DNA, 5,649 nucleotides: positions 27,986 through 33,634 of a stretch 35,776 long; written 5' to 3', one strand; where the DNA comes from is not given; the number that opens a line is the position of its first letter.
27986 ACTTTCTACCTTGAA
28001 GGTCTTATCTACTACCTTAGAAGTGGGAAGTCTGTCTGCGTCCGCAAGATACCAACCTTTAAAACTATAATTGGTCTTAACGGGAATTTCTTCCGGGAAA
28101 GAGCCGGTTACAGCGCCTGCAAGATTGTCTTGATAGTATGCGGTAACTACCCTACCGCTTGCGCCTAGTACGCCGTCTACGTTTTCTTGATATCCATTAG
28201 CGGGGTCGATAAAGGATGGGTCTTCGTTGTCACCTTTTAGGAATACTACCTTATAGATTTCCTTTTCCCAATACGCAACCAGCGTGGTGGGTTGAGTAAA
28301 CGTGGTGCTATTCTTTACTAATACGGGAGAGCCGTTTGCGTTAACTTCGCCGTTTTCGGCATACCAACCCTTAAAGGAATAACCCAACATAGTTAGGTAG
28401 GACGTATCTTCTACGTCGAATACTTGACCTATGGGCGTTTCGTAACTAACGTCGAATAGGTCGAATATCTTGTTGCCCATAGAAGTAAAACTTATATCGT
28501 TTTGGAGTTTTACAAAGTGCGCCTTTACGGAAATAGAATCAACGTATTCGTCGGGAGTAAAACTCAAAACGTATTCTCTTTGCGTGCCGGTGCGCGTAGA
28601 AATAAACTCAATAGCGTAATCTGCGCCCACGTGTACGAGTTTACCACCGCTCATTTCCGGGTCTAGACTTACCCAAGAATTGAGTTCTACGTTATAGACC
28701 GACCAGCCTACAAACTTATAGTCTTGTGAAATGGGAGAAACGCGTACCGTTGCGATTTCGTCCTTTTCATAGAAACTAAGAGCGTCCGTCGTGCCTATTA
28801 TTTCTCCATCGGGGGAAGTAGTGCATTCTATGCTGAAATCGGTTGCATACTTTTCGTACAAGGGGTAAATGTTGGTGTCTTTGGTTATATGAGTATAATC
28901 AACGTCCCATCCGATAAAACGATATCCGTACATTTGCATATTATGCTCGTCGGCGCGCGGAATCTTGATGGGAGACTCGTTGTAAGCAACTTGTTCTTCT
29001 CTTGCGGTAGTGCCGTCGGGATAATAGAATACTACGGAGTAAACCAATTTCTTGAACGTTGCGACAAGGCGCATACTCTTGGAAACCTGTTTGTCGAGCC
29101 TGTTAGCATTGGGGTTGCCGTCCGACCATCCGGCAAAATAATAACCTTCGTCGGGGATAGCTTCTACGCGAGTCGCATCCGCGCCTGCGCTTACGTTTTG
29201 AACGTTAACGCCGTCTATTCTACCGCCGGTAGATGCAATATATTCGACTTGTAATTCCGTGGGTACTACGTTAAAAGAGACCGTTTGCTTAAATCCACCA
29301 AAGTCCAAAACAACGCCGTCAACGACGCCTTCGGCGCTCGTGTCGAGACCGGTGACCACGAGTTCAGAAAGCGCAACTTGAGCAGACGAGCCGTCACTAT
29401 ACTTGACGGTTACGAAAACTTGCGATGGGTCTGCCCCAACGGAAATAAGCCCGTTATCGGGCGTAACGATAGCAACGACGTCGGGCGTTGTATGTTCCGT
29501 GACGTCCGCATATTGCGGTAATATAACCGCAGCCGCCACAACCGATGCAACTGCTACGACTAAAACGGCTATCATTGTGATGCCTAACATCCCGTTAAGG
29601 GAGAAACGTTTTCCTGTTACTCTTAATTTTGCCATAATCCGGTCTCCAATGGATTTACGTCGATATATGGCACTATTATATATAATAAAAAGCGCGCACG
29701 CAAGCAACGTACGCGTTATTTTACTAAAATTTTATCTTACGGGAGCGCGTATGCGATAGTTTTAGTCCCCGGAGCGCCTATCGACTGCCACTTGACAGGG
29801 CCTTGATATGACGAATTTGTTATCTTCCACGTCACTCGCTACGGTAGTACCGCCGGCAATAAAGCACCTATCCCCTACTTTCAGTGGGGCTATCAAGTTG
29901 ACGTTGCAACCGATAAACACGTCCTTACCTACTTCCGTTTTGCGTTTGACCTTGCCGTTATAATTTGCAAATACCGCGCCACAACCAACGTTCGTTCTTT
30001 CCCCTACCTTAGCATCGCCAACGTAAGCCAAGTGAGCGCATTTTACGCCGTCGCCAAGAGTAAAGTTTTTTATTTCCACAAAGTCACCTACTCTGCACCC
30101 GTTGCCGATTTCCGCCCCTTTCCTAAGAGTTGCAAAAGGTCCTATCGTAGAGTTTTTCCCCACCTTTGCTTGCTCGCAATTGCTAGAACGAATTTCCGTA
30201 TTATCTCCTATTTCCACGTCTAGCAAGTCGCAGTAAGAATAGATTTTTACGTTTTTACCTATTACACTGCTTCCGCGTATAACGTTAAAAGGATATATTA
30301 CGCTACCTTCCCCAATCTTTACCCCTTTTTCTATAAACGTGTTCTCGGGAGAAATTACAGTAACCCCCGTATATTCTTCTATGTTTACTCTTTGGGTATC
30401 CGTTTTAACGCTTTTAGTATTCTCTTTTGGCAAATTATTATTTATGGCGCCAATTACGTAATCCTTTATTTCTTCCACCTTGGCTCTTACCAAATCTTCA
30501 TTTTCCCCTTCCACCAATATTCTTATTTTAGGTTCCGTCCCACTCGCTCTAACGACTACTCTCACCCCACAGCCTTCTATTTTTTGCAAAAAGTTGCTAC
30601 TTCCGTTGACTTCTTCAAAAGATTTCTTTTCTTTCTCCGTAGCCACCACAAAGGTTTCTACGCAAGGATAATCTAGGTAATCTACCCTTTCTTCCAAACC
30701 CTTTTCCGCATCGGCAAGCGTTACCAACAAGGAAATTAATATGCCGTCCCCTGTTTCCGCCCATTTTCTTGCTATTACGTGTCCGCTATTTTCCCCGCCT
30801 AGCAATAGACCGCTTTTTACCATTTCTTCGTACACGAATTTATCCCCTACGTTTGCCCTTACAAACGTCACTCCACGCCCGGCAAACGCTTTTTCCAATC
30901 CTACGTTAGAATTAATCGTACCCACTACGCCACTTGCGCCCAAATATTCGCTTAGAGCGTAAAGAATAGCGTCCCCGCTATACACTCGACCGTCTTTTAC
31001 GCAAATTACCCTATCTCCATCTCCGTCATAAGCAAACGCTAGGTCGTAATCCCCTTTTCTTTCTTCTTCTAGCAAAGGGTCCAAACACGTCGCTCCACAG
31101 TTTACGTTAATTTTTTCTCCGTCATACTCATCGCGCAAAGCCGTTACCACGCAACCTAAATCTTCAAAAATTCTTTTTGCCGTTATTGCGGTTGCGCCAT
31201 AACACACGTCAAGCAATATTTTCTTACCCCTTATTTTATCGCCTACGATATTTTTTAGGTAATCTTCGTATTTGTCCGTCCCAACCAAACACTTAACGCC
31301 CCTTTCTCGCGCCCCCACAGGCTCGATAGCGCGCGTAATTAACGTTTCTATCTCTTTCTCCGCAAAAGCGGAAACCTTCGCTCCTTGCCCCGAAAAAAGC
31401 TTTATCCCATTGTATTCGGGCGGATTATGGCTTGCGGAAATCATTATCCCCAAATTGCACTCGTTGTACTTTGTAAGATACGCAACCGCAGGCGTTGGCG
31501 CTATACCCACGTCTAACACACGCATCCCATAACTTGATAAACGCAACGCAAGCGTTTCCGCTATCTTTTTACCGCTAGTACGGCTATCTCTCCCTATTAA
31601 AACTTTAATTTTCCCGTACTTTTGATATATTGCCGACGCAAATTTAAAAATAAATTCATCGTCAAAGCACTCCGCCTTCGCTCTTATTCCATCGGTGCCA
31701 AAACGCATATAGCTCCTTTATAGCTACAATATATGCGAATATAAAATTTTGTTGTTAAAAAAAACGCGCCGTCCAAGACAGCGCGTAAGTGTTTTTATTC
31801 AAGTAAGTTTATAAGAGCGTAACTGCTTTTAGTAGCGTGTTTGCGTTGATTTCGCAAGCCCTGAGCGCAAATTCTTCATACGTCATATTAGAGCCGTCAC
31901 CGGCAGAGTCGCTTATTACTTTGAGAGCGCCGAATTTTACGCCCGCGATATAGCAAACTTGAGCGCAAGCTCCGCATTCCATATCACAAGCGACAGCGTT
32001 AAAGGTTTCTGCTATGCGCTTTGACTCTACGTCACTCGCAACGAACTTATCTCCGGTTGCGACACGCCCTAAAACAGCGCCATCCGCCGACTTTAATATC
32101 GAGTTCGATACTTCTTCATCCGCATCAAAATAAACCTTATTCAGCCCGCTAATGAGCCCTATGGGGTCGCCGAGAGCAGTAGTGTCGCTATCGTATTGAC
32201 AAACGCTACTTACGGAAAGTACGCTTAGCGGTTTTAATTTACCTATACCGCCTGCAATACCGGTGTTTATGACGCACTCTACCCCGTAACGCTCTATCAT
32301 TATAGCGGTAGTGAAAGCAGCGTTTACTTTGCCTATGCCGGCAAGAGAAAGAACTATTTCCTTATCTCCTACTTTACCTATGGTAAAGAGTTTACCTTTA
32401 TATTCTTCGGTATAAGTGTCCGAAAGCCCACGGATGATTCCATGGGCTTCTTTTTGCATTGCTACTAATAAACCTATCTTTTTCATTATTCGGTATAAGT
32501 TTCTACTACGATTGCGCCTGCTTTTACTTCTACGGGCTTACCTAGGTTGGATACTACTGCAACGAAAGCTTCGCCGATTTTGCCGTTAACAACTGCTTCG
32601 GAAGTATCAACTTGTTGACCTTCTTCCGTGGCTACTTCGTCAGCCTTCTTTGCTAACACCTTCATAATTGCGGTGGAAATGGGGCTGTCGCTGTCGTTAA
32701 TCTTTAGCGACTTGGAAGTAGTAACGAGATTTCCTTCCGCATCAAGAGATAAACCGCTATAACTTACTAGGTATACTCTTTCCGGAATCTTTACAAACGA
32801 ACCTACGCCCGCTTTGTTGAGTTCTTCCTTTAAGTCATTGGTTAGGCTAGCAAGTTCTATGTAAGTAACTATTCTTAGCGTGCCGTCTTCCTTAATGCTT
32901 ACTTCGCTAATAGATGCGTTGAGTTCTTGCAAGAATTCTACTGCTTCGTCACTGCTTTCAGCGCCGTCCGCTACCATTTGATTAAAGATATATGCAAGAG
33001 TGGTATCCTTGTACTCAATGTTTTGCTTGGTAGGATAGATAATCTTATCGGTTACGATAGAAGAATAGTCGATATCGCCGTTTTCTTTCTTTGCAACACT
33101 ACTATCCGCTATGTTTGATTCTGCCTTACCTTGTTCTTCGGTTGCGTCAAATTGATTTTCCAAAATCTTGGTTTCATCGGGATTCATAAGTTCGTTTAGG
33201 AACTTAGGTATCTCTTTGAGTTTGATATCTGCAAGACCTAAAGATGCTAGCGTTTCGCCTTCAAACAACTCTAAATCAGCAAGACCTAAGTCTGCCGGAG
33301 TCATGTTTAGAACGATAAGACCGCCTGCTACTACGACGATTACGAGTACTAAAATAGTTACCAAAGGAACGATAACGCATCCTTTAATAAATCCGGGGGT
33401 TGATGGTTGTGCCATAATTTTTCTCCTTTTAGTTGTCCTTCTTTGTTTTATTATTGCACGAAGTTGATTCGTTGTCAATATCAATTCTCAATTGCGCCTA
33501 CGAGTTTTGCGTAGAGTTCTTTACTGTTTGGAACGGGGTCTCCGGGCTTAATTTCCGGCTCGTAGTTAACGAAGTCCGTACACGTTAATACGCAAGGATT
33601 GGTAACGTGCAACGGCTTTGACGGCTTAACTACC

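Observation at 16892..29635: A single 12.7-kb gene encodes a 4,247-aa fibre anchored by its N-terminus, with no cell-wall sorting signal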

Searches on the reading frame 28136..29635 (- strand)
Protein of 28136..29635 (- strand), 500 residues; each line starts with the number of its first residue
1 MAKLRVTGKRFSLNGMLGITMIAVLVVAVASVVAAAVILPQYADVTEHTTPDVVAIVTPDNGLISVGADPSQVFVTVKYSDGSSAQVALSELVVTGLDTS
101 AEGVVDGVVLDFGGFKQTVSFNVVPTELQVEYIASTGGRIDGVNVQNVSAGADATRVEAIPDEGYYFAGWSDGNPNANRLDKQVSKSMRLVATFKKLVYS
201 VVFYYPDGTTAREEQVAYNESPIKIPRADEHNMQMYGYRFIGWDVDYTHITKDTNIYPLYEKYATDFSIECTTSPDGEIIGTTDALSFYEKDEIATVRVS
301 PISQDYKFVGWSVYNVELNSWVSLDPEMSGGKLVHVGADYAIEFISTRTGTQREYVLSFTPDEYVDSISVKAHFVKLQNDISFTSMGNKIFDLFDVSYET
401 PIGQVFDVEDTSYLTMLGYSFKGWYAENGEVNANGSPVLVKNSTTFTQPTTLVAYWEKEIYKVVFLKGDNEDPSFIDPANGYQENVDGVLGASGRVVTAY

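Call 10: search_protein_families(library=pfam, proteins=[window:28136-29635:-], max_evalue=1)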
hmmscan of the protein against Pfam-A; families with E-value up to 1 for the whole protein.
window:28136-29635:- (500 aa): 4 families
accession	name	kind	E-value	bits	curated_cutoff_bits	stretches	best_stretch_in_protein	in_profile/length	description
PF18998.6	Flg_new_2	-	6.3e-14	52.2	23.6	2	129-195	2-70/73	Divergent InlB B-repeat domain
PF09479.16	Flg_new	-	1.3e-12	48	27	3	137-181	9-49/65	Listeria-Bacteroides repeat domain (List_Bact_rpt)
PF20773.4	InhA-like_MAM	-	0.016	15.1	26.9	1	403-455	135-186/191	Immune inhibitor A-like, MAM domain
PF08428.16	Rib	-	0.31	12.1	27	0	72-88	53-69/76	Rib domain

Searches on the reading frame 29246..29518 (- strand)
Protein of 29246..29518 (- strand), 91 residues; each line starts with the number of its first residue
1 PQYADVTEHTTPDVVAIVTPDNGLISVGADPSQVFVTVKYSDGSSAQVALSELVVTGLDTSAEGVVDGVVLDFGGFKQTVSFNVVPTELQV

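Call 37: search_protein_families(library=pfam, proteins=[window:29246-29518:-], max_evalue=10)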
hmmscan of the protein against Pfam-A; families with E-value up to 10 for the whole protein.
window:29246-29518:- (91 aa): 3 families
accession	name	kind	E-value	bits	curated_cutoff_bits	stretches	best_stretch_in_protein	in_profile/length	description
PF07523.18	Big_3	-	0.019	15.6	21.2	1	30-84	15-66/68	Bacterial Ig-like domain (group 3)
PF19860.4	DUF6334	-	0.12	12.3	25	1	18-91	44-118/125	Family of unknown function (DUF6334)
PF08428.16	Rib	-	0.29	12.3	27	1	33-49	53-69/76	Rib domain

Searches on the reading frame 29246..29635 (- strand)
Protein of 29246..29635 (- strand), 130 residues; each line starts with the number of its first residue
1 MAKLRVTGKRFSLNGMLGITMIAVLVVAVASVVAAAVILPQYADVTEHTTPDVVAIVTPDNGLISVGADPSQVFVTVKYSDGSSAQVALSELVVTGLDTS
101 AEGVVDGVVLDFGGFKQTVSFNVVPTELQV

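Call 83: find_homologous_proteins(query=window:29246-29635:-, max_evalue=0.001)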
Query window:29246-29635:-: 180 candidates shared short words with the query, none scored E <= 0.001.

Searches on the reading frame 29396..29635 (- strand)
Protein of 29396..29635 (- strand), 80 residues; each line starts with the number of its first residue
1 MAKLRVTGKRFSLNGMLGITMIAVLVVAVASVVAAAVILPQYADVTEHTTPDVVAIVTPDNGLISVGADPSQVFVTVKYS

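Call 95: search_protein_families(library=ncbifam, proteins=[window:29396-29635:-], max_evalue=1)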
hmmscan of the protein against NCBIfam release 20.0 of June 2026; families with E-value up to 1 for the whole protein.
window:29396-29635:- (80 aa): 1 family
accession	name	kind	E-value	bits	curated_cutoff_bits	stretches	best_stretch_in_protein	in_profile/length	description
TIGR03926.1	T7_EssB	equivalog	0.0082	15.1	229.75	1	41-78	86-123/377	type VII secretion protein EssB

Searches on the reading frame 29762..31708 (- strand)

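Call 12: search_protein_families(library=pfam, proteins=[window:29762-31708:-], max_evalue=0.001)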
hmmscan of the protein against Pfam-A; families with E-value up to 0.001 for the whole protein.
window:29762-31708:- (648 aa): 7 families
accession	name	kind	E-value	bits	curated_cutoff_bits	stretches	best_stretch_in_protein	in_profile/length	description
PF02878.22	PGM_PMM_I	-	3e-37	127.8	22.5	1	2-127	3-134/138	Phosphoglucomutase/phosphomannomutase, alpha/beta/alpha domain I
PF00132.30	Hexapep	-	1.1e-27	95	27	3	514-548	2-36/36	Bacterial transferase hexapeptide (six repeats)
PF02880.22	PGM_PMM_III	-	8.1e-22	78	20.7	1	245-341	2-107/115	Phosphoglucomutase/phosphomannomutase, alpha/beta/alpha domain III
PF02879.22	PGM_PMM_II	-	6.5e-12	46.3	29.3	1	146-238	2-100/103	Phosphoglucomutase/phosphomannomutase, alpha/beta/alpha domain II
PF25084.1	LbH_EIF2B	-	6.1e-11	42.7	54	1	446-544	5-103/105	EIF2B subunit epsilon LbH domain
PF00408.26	PGM_PMM_IV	-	5e-10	39.7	23.1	1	357-415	8-66/68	Phosphoglucomutase/phosphomannomutase, C-terminal domain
PF14602.12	Hexapep_2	-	0.00056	20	27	0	593-623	4-32/34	Hexapeptide repeat of succinyl-transferase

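Call 95: search_protein_families(library=ncbifam, proteins=[window:29762-31708:-], max_evalue=1)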
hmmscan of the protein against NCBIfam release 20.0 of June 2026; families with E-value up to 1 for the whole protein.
window:29762-31708:- (648 aa): 56 families (the best 25 are shown)
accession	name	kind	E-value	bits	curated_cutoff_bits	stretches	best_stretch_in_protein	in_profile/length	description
TIGR01455.1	glmM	equivalog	1.6e-101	340.2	447.55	1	3-418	1-440/442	phosphoglucosamine mutase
TIGR03990.1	Arch_GlmM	equivalog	1e-77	261.9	439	1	3-417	4-443/444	phosphoglucosamine mutase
NF010934.1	PRK14354.1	equivalog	1.3e-70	238.1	450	1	437-642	236-442/447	bifunctional UDP-N-acetylglucosamine diphosphorylase/glucosamine-1-phosphate N-acetyltransferase GlmU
TIGR01173.1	glmU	equivalog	2.6e-68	230.9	366.85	1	412-643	213-444/452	bifunctional UDP-N-acetylglucosamine diphosphorylase/glucosamine-1-phosphate N-acetyltransferase GlmU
NF010932.0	PRK14352.1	equivalog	4.5e-60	203.7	611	1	437-642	248-453/488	bifunctional UDP-N-acetylglucosamine diphosphorylase/glucosamine-1-phosphate N-acetyltransferase GlmU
NF010935.0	PRK14355.1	equivalog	4.1e-55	187.2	718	1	435-642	240-449/459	bifunctional UDP-N-acetylglucosamine diphosphorylase/glucosamine-1-phosphate N-acetyltransferase GlmU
NF010937.0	PRK14357.1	equivalog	9.2e-55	186.3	658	1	437-641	228-434/448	bifunctional UDP-N-acetylglucosamine diphosphorylase/glucosamine-1-phosphate N-acetyltransferase GlmU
NF010933.0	PRK14353.1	equivalog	7.3e-54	183.1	505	1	408-642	215-432/453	bifunctional UDP-N-acetylglucosamine diphosphorylase/glucosamine-1-phosphate N-acetyltransferase GlmU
NF010940.0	PRK14360.1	equivalog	3.1e-53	180.9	602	1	422-642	223-442/452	bifunctional UDP-N-acetylglucosamine diphosphorylase/glucosamine-1-phosphate N-acetyltransferase GlmU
NF010936.0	PRK14356.1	equivalog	1.6e-52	179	666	1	425-646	231-454/456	bifunctional UDP-N-acetylglucosamine diphosphorylase/glucosamine-1-phosphate N-acetyltransferase GlmU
NF006986.0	PRK09451.1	equivalog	2.3e-49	168.4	725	1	423-641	227-445/456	bifunctional UDP-N-acetylglucosamine diphosphorylase/glucosamine-1-phosphate N-acetyltransferase GlmU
NF010938.0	PRK14358.1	equivalog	1.6e-48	165.5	500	1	431-642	238-451/481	bifunctional N-acetylglucosamine-1-phosphate uridyltransferase/glucosamine-1-phosphate acetyltransferase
NF010939.0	PRK14359.1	equivalog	3.8e-40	137.8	592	1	417-641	215-418/430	bifunctional UDP-N-acetylglucosamine diphosphorylase/glucosamine-1-phosphate N-acetyltransferase GlmU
NF007088.0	PRK09542.1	equivalog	1.1e-36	126.9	618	1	15-418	25-453/456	phosphomannomutase/phosphoglucomutase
NF046027.1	PhglucPhmanMutPgmG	equivalog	4.9e-29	101.3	600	1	23-326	35-344/460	phosphoglucomutase/phosphomannomutase PgmG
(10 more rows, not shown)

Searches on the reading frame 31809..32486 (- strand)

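Call 12: search_protein_families(library=pfam, proteins=[window:31809-32486:-], max_evalue=0.001)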
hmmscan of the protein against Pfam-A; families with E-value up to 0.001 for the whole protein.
window:31809-32486:- (225 aa): 1 family
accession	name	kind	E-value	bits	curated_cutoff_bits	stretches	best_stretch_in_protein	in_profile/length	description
PF01048.26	PNP_UDP_1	-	3.3e-39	135.1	25.1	1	3-219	1-228/233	Phosphorylase superfamily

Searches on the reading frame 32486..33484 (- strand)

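Call 12: search_protein_families(library=pfam, proteins=[window:32486-33484:-], max_evalue=0.001)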
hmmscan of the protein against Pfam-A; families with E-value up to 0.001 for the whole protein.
window:32486-33484:- (332 aa): 0 families

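Call 95: search_protein_families(library=ncbifam, proteins=[window:32486-33415:-], max_evalue=1)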
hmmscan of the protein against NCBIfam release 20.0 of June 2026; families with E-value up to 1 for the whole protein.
window:32486-33415:- (309 aa): 1 family
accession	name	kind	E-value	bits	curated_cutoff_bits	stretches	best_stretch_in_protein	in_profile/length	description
TIGR02254.1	YjjG_YfnB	equivalog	0.071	12.6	159.9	1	86-178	29-121/223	YjjG family noncanonical pyrimidine nucleotidase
